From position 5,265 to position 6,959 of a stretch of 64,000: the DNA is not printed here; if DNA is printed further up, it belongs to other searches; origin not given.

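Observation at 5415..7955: rSAM/SPASM maturase apparently fused to a large unassigned N-terminal domain (846 codons if read through)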

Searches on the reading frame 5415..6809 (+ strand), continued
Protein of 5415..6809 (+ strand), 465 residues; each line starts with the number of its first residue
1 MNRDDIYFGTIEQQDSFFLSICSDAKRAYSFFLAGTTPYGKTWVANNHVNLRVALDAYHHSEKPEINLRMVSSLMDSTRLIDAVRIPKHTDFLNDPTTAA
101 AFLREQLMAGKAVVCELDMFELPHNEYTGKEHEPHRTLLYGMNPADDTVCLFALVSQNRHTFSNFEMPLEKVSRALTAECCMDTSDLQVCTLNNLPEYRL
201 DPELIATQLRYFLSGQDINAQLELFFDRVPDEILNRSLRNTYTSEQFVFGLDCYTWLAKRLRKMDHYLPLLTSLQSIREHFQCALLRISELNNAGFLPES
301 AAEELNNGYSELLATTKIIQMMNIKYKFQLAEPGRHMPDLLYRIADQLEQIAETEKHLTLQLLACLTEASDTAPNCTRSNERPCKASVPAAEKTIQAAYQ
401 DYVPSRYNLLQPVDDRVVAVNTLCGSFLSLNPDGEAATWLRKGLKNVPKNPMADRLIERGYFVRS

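Call 27: find_encoding_contigs(protein=P0017, flank=10000, max_places=4)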
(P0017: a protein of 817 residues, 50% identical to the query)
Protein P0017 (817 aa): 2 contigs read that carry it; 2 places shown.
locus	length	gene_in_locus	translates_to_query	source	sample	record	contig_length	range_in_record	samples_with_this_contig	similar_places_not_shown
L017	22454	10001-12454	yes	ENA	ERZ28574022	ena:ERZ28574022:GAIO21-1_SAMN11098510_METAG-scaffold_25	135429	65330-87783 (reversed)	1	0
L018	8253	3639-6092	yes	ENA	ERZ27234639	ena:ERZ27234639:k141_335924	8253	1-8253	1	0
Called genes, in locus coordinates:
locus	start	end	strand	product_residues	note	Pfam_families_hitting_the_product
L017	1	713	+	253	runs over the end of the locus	PF14804:Jag_N, PF13083:KH_KhpA-B, PF01424:R3H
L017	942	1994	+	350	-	PF01408:GFO_IDH_MocA, PF22725:GFO_IDH_MocA_C3, PF02894:GFO_IDH_MocA_C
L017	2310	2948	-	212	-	-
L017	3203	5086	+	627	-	-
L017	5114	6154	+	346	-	PF02388:FemAB, PF13480:Acetyltransf_6, PF02388:FemAB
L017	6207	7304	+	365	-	PF01168:Ala_racemase_N, PF00842:Ala_racemase_C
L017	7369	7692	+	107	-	PF06153:CdAMP_rec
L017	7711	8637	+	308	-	PF13177:DNA_pol3_delta2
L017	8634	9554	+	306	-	PF04468:PSP1, PF28472:PSP1_3rd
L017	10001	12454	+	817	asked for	PF14399:BtrH_N (faint), PF04055:Radical_SAM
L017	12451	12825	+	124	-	PF00550:PP-binding (weak)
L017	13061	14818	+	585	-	PF00082:Peptidase_S8, PF07755:DUF1611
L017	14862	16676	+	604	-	PF00005:ABC_tran, PF02463:SMC_N (faint), PF13304:AAA_21 (faint)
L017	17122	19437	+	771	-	PF00664:ABC_membrane, PF00005:ABC_tran, PF02463:SMC_N (faint)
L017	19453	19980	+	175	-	PF08909:DUF1854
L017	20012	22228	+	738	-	PF00664:ABC_membrane, PF02463:SMC_N (weak), PF00005:ABC_tran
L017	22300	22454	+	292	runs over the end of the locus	PF04229:GrpB, PF00719:Pyrophosphatase (weak)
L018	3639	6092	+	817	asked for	PF14399:BtrH_N (faint), PF04055:Radical_SAM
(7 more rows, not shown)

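Call 30: find_encoding_contigs(protein=P0018, flank=8000, max_places=2)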
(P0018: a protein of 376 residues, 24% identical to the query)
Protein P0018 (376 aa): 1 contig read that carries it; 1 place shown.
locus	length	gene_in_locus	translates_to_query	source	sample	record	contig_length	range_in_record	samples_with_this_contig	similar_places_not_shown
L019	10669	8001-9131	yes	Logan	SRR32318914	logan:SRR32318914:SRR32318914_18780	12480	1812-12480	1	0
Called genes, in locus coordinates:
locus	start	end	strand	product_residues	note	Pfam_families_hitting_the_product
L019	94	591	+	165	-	PF14512:TM1586_NiRdase (faint), PF00881:Nitroreductase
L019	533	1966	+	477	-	PF00501:AMP-binding, PF13193:AMP-binding_C (weak)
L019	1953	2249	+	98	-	PF00550:PP-binding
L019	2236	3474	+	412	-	PF00501:AMP-binding (weak)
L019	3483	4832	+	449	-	PF13353:Fer4_12, PF04055:Radical_SAM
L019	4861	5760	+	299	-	-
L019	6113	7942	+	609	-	PF00664:ABC_membrane, PF00005:ABC_tran, PF13304:AAA_21 (faint)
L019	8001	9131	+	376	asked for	-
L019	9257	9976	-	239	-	-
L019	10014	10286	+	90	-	PF12116:SpoIIID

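Call 31: find_encoding_contigs(protein=P0019, flank=8000, max_places=2)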
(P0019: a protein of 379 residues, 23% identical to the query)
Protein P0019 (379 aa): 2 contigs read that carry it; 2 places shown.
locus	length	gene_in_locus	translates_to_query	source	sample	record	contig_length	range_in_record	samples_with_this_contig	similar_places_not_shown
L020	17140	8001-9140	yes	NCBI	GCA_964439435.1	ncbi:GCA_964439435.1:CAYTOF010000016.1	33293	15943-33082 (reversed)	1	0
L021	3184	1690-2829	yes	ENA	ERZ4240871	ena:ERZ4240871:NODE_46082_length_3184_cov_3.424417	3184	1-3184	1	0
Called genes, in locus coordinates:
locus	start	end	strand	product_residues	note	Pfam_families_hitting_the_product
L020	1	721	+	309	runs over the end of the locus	?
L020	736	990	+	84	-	-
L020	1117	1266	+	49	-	-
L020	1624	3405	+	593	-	PF00664:ABC_membrane (weak), PF13304:AAA_21 (faint), PF00005:ABC_tran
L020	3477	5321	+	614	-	PF00005:ABC_tran, PF02463:SMC_N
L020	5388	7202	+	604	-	PF00082:Peptidase_S8, PF07755:DUF1611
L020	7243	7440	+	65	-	-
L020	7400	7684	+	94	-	-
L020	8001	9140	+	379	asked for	-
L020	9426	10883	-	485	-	PF00370:FGGY_N, PF02782:FGGY_C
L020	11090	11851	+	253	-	PF02633:Creatininase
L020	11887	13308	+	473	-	PF02952:Fucose_iso_C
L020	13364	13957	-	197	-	PF01380:SIS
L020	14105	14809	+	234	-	PF00121:TIM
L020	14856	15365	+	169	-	PF01894:YjbQ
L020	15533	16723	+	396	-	PF04909:Amidohydro_2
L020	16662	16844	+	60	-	-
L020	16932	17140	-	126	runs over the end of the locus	PF13630:SdpI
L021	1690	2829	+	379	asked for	-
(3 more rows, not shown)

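Call 32: find_encoding_contigs(protein=P0021, flank=8000, max_places=2)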
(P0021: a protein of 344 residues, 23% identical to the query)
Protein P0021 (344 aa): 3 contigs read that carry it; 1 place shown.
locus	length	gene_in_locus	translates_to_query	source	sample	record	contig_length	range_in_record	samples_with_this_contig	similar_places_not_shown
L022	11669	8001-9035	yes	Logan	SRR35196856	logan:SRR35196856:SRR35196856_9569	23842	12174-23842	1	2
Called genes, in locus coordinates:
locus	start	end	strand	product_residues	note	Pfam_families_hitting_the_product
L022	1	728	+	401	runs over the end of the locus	-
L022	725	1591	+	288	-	PF00702:Hydrolase (weak), PF08282:Hydrolase_3, PF05116:S6PP (weak)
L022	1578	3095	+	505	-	-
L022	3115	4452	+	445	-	PF02885:Glycos_trans_3N, PF00591:Glycos_transf_3, PF07831:PYNP_C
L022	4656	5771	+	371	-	PF01964:ThiC_Rad_SAM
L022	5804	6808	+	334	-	PF00953:Glycos_transf_4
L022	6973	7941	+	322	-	PF00953:Glycos_transf_4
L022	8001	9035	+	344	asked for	-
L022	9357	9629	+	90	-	-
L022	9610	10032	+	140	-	PF01527:HTH_Tnp_1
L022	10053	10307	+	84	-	PF13276:HTH_21 (weak)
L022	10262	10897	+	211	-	PF00665:rve, PF13683:rve_3, PF13333:rve_2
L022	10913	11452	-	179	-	PF00583:Acetyltransf_1, PF13508:Acetyltransf_7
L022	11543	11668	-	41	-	?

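Call 33: search_protein_families(library=pfam, proteins=[L020:2-721:+, L020:736-987:+, L020:1117-1263:+, L020:7243-7437:+, L020:7400-7681:+, L019:4861-5757:+, L019:3483-4829:+, L017:12451-12822:+], max_evalue=0.1)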
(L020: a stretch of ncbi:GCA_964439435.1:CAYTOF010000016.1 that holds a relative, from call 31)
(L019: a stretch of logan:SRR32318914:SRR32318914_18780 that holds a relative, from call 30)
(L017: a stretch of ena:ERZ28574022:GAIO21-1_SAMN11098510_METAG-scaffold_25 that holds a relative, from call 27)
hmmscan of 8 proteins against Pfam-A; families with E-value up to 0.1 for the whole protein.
L020:2-721:+ (239 aa): 0 families

L020:736-987:+ (84 aa): 2 families
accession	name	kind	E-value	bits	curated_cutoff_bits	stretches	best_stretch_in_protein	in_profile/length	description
PF00550.31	PP-binding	-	0.0044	17.7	20.8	1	25-66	20-59/67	Phosphopantetheine attachment site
PF03513.19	Cloacin_immun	-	0.071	13.9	25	1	9-38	30-59/80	Cloacin immunity protein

L020:1117-1263:+ (49 aa): 0 families

L020:7243-7437:+ (65 aa): 2 families
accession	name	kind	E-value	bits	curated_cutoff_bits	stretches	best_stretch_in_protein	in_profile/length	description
PF00664.28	ABC_membrane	-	0.0041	17.3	28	1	11-63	116-168/274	ABC transporter transmembrane region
PF20990.2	DUF2207_C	-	0.052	13.7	33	1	10-60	136-189/247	Predicted membrane protein (DUF2207) C-terminal domain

L020:7400-7681:+ (94 aa): 0 families

L019:4861-5757:+ (299 aa): 2 families
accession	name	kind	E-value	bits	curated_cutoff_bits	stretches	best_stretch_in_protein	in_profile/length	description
PF00466.25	Ribosomal_L10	-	0.054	14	22.8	0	47-83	3-39/100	Ribosomal protein L10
PF03382.20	DUF285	-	0.091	12.9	25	0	148-208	53-112/120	Mycoplasma protein of unknown function, DUF285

L019:3483-4829:+ (449 aa): 4 families
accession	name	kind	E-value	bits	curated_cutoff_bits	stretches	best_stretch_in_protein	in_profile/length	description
PF04055.27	Radical_SAM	-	2.8e-11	44.3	29.5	1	101-257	2-144/166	Radical SAM superfamily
PF13353.11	Fer4_12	-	4.7e-07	30.6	22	1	103-219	12-118/137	4Fe-4S single cluster domain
PF04587.20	ADP_PFK_GK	-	0.05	12.7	27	1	216-305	196-280/430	ADP-specific Phosphofructokinase/Glucokinase conserved region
PF13186.11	SPASM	-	0.067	13.9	21.5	0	343-402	1-43/67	Iron-sulfur cluster-binding domain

L017:12451-12822:+ (124 aa): 1 family
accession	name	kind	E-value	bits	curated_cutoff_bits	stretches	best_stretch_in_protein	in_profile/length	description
PF00550.31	PP-binding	-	4e-06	27.4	20.8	1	30-71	19-61/67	Phosphopantetheine attachment site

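Call 35: predict_structure(protein=P0015)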
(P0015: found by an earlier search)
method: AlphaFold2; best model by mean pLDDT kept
length: 846 residues; sequences in the alignment: 1
mean_pLDDT: 36.4   pTM: 0.29
mean pLDDT of the five models: 36.4, 29.1, 25.9, 25.5, 25.2
residues with pLDDT >= 90: 0; 70-90: 0; 50-70: 113; < 50: 733
segments of 3 or more residues with pLDDT < 50: 1-512, 531-534, 540-545, 560-562, 564-578, 591-595, 602-607, 611-618, 677-846
pLDDT, mean of each block of 10 residues (from residue 1): 24 24 26 28 33 44 46 41 35 46 42 31 30 30 30 29 28 27 24 27 33 34 36 34 34 39 35 36 40 42 43 35 30 32 37 37 37 35 29 29 26 30 32 32 32 31 29 30 37 33 35 52 54 47 50 54 48 47 55 50 48 46 61 55 54 55 59 51 34 28 30 30 27 32 33 30 31 27 26 23 27 38 35 32 27
secondary structure, 60 per line:
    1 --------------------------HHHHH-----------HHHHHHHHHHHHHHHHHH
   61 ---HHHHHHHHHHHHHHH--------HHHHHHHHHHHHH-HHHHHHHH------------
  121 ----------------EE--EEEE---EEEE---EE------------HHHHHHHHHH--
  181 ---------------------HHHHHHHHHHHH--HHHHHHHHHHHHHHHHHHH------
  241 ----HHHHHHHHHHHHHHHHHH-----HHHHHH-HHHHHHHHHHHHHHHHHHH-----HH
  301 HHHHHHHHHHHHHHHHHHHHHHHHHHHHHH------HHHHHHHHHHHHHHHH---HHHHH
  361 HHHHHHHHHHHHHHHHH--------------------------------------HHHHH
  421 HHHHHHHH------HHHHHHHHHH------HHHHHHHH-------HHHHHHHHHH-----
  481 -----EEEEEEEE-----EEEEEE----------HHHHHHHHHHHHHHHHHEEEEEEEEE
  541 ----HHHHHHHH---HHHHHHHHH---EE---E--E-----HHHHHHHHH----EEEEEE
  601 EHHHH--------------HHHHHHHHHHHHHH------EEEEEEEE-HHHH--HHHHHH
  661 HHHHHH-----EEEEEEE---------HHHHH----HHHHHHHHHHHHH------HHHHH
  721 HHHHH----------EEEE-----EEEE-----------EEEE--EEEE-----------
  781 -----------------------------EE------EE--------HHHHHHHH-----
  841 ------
elements in order (helices of 4 or more, strands of 3 or more residues): H27-31 H43-60 H64-78 H87-99 H101-108 E141-144 E148-151 H169-178 H202-213 H216-234 H245-262 H268-273 H275-293 H299-330 H337-352 H356-377 H416-428 H435-444 H451-458 H466-475 E486-493 E499-504 H515-531 E532-540 H545-552 H556-564 H582-590 E595-601 H602-605 H620-633 E640-647 H649-652 H655-666 E672-678 H688-692 H697-709 H716-725 E736-739 E745-748 E760-763 E766-769 H828-835

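Call 38: find_homologous_proteins(query=A3, max_evalue=0.001)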
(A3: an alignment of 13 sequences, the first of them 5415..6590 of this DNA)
Query A3 (13 sequences) (392 aa, profile of the alignment): 3 proteins with E <= 0.001 among 6797 candidates.
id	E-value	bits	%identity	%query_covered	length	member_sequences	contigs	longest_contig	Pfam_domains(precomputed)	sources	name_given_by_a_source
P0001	1.1e-110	388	91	89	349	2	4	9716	PF14399.13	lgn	-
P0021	2.4e-107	377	20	85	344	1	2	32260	-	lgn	-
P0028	4.1e-77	278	21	75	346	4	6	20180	-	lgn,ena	-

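Call 40: search_solved_structures(query=A3, max_evalue=10, show_alignments=2)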
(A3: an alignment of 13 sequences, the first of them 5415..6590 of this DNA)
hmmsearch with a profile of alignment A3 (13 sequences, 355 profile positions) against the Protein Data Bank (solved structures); distinct sequences matched with E-value up to 10: 10.
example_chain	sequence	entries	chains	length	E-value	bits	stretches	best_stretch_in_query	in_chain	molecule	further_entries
5ls9_A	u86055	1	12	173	0.066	15.4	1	194-290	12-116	Ferritin, putative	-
2pmz_F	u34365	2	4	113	0.079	15.2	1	154-204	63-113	DNA-directed RNA polymerase subunit F | DNA-directed RNA polymerase, subunit F (RpoF)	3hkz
2waq_F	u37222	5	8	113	0.086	15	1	154-204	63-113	DNA-DIRECTED RNA POLYMERASE RPO4 SUBUNIT | RNA POLYMERASE SUBUNIT 7 | DNA-DIRECTED RNA POLYMERASE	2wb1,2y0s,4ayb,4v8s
1s3q_A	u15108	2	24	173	0.088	15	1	194-290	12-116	ferritin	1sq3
3kx9_A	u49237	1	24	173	0.09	15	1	194-290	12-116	Ferritin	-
5v5k_A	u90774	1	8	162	0.14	14.4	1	194-290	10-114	Ferritin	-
9s1q_A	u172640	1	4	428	0.49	12.5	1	167-228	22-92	Diaminobutyrate-2-oxoglutarate transaminase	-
9s1p_H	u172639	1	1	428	0.49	12.5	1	167-228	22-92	Diaminobutyrate-2-oxoglutarate transaminase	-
8gs1_B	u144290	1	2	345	0.74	12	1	79-131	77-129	Azi29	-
7wuw_C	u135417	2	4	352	0.77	11.9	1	79-131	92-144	AziU3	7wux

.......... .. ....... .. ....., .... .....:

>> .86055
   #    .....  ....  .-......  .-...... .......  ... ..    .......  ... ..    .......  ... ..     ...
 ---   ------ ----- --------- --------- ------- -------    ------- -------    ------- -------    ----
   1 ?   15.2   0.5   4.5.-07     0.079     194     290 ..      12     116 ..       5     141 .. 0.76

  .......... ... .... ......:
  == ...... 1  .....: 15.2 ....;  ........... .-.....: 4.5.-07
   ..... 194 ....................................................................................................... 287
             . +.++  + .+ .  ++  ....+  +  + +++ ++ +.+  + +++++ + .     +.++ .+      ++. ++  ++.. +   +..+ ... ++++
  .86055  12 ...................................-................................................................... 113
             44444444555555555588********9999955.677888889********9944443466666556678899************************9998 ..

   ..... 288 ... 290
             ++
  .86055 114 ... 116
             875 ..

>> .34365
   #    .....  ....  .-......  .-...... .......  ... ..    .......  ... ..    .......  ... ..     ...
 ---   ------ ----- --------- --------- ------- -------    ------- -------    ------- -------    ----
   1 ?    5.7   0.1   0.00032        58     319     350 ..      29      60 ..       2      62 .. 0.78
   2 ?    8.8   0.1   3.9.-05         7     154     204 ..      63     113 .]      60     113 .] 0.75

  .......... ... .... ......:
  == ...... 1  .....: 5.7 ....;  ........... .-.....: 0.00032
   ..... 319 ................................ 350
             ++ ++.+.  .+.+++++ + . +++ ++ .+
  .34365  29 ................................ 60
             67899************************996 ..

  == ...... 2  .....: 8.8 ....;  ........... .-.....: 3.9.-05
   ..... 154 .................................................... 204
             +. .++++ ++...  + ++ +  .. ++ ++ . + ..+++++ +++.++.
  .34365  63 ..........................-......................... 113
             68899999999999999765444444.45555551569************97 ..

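Call 41: search_protein_families(library=pfam, alignment_id=A3, max_evalue=1)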
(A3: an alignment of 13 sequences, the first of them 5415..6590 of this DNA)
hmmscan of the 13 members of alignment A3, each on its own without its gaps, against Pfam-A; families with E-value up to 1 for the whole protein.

A. member 1, window:5415-6590:+ (392 aa): 2 families
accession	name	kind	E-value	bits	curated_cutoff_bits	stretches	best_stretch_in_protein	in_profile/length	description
PF14399.12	BtrH_N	-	3.8e-07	30.9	29.7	1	78-150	57-130/134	Butirosin biosynthesis protein H, N-terminal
PF08335.16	GlnD_UR_UTase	-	0.22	12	21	1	256-336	43-100/141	GlnD PII-uridylyltransferase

B. families by the number of members that match (of 13 scanned): 8 families
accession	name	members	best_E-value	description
PF14399.12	BtrH_N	8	3e-07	Butirosin biosynthesis protein H, N-terminal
PF13529.12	Peptidase_C39_2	1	0.001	Peptidase_C39 like family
PF19468.4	DUF6005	1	0.0019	Family of unknown function (DUF6005)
PF03834.20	Rad10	1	0.069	Binding domain of DNA repair protein Ercc1 (rad10/Swi10)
PF23353.1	BBS2_hp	1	0.097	BBS2 hairpin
PF11527.13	ARL2_Bind_BART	1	0.18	The ARF-like 2 binding protein BART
PF08335.16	GlnD_UR_UTase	1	0.22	GlnD PII-uridylyltransferase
PF04120.17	Iron_permease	1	0.47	Low affinity iron permease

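Call 42: find_encoding_contigs(protein=P0011, flank=10000, max_places=3)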
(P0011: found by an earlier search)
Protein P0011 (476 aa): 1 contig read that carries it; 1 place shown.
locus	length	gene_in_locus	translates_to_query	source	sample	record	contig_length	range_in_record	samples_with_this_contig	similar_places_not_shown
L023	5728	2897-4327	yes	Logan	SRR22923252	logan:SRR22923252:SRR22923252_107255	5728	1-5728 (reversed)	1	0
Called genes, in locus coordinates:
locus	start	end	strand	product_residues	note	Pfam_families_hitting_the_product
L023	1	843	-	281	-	?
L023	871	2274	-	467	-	PF03062:MBOAT, PF13813:MBOAT_2 (faint)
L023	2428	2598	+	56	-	-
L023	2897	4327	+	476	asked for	PF14399:BtrH_N (weak)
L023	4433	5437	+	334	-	PF04055:Radical_SAM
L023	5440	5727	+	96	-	?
